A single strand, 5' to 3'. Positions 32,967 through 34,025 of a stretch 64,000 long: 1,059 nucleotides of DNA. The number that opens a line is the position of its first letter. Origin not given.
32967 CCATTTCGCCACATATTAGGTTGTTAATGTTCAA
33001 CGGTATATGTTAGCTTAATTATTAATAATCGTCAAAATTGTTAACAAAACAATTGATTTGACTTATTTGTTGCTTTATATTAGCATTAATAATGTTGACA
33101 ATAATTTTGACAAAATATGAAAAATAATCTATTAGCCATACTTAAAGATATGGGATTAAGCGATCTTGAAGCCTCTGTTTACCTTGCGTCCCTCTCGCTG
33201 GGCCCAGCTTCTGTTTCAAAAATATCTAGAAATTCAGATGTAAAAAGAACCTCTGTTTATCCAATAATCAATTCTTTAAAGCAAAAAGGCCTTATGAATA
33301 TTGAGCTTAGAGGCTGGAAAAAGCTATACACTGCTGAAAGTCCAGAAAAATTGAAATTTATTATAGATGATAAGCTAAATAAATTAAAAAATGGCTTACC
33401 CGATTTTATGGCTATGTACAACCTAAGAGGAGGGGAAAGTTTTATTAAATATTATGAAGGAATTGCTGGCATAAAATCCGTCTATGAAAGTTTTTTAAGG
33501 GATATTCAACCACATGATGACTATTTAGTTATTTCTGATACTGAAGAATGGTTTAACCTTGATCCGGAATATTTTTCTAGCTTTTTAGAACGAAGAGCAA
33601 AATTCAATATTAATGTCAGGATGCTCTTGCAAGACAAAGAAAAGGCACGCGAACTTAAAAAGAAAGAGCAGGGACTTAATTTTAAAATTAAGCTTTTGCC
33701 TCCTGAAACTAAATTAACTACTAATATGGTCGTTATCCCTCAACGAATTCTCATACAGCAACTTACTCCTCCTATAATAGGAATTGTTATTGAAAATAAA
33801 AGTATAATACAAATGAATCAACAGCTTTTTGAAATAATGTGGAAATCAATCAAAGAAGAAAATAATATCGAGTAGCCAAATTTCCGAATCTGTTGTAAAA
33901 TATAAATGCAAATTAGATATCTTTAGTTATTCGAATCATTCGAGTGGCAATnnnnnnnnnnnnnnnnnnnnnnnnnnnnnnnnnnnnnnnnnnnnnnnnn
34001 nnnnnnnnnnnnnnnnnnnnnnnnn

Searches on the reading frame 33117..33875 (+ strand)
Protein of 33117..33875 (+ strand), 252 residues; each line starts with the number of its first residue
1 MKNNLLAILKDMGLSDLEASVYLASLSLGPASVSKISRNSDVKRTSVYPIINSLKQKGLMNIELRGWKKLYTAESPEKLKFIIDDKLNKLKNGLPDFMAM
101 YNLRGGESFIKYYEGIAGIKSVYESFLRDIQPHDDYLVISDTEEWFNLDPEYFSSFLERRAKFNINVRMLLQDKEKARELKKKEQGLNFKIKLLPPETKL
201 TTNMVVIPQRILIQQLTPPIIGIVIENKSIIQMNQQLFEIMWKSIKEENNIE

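Call 67: search_protein_families(library=pfam, proteins=[window:33117-33875:+], max_evalue=0.00001)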
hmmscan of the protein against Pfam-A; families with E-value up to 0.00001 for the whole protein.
window:33117-33875:+ (252 aa): 1 family
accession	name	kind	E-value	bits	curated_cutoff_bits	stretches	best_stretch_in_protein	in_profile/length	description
PF01978.25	TrmB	-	4e-15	55.9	25.6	1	9-77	1-68/68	Sugar-specific transcriptional regulator TrmB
